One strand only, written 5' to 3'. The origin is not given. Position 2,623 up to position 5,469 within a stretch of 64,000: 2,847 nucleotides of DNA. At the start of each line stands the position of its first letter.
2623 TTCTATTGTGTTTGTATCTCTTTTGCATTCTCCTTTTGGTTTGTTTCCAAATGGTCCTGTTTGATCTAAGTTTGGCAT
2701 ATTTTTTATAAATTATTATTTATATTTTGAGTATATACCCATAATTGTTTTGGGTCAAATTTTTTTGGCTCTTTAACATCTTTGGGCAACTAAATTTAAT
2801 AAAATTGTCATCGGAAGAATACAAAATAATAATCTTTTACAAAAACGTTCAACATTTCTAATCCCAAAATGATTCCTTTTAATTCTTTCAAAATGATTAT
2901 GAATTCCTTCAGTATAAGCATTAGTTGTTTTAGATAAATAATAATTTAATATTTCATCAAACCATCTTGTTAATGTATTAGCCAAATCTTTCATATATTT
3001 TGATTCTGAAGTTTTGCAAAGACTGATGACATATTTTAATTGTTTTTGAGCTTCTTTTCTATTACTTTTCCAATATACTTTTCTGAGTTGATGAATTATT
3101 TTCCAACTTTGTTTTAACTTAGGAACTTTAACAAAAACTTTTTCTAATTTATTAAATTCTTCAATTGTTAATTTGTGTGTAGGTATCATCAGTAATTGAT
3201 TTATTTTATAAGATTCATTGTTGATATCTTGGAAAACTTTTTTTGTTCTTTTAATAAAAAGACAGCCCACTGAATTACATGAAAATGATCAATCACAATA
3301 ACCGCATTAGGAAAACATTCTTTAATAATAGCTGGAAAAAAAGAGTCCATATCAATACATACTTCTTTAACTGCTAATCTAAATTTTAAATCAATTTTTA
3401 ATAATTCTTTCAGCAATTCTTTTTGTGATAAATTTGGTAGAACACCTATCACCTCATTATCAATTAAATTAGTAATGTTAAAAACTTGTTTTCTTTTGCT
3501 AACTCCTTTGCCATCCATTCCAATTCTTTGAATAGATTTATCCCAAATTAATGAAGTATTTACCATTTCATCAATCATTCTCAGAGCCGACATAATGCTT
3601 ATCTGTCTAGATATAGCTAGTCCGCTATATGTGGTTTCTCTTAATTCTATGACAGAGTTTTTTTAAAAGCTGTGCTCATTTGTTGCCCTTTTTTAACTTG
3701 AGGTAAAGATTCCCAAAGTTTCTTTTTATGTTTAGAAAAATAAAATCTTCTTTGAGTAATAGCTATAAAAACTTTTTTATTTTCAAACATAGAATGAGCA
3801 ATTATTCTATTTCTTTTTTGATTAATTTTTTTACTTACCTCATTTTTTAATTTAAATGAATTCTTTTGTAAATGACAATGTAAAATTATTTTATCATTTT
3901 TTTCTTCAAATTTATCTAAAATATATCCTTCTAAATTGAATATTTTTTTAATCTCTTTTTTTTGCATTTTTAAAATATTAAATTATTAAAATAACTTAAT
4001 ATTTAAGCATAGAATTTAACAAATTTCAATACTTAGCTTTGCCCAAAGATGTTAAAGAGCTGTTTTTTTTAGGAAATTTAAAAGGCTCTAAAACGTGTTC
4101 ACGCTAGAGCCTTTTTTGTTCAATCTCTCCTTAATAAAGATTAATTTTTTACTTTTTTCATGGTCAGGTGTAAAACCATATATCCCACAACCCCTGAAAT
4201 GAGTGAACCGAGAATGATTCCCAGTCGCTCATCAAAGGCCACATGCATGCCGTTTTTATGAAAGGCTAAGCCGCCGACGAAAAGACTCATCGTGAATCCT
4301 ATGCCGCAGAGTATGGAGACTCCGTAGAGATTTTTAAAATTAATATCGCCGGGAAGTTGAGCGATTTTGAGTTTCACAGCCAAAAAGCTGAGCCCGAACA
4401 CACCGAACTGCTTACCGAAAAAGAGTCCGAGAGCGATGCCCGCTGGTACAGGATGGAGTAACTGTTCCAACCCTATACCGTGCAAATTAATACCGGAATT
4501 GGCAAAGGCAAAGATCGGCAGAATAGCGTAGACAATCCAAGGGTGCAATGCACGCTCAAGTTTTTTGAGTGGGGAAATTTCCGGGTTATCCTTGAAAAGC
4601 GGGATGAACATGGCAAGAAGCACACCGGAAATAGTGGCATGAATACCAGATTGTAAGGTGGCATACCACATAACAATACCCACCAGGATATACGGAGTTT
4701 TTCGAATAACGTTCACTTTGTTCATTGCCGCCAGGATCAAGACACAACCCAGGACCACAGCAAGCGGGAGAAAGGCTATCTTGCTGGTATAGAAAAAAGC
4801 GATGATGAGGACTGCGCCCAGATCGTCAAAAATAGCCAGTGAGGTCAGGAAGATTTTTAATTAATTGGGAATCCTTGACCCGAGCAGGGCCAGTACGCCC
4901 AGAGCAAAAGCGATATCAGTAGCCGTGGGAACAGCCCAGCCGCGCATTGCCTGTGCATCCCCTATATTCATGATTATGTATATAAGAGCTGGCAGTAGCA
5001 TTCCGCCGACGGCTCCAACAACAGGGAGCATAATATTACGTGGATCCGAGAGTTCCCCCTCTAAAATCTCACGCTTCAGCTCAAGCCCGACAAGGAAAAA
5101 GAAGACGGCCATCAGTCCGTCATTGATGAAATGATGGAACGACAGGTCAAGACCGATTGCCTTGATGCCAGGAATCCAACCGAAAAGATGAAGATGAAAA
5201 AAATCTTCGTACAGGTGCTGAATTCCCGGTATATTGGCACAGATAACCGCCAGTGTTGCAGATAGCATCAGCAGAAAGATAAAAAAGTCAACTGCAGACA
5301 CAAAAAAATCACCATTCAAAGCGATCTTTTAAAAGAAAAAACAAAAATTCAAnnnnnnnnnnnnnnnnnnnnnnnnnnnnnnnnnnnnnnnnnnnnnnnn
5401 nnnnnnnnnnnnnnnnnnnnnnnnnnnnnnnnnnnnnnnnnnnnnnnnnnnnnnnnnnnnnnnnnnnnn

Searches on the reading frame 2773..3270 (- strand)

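Call 38: search_protein_families(library=pfam, proteins=[window:2773-3270:-], max_evalue=0.001)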
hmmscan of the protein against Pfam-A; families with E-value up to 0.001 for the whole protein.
window:2773-3270:- (165 aa): 1 family
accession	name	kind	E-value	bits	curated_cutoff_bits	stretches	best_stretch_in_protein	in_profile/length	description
PF01610.23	DDE_Tnp_ISL3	-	1.7e-25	90.7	23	1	17-146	110-239/240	Transposase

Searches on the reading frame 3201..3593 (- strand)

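Call 38: search_protein_families(library=pfam, proteins=[window:3201-3593:-], max_evalue=0.001)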
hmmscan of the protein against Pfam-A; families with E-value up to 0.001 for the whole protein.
window:3201-3593:- (130 aa): 1 family
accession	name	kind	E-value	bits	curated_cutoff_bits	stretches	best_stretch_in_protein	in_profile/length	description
PF01610.23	DDE_Tnp_ISL3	-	8.8e-16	58.9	23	1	24-111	1-91/240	Transposase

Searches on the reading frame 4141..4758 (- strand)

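Call 38: search_protein_families(library=pfam, proteins=[window:4141-4758:-], max_evalue=0.001)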
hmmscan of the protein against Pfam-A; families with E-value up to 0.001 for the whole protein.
window:4141-4758:- (205 aa): 1 family
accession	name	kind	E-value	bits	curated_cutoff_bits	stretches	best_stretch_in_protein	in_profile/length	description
PF06965.17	Na_H_antiport_1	-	3.2e-65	220.9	23.5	1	3-196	182-374/374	Na+/H+ antiporter 1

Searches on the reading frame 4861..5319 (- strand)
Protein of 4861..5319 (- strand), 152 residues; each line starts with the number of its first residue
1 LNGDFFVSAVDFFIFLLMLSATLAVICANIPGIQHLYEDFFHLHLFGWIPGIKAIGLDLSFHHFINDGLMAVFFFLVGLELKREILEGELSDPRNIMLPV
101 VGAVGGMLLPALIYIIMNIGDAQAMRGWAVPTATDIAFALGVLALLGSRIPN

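Call 38: search_protein_families(library=pfam, proteins=[window:4861-5319:-], max_evalue=0.001)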
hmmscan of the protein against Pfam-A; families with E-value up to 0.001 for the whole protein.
window:4861-5319:- (152 aa): 1 family
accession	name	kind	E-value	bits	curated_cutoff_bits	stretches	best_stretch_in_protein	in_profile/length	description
PF06965.17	Na_H_antiport_1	-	1.6e-50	172.5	23.5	1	15-151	12-143/374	Na+/H+ antiporter 1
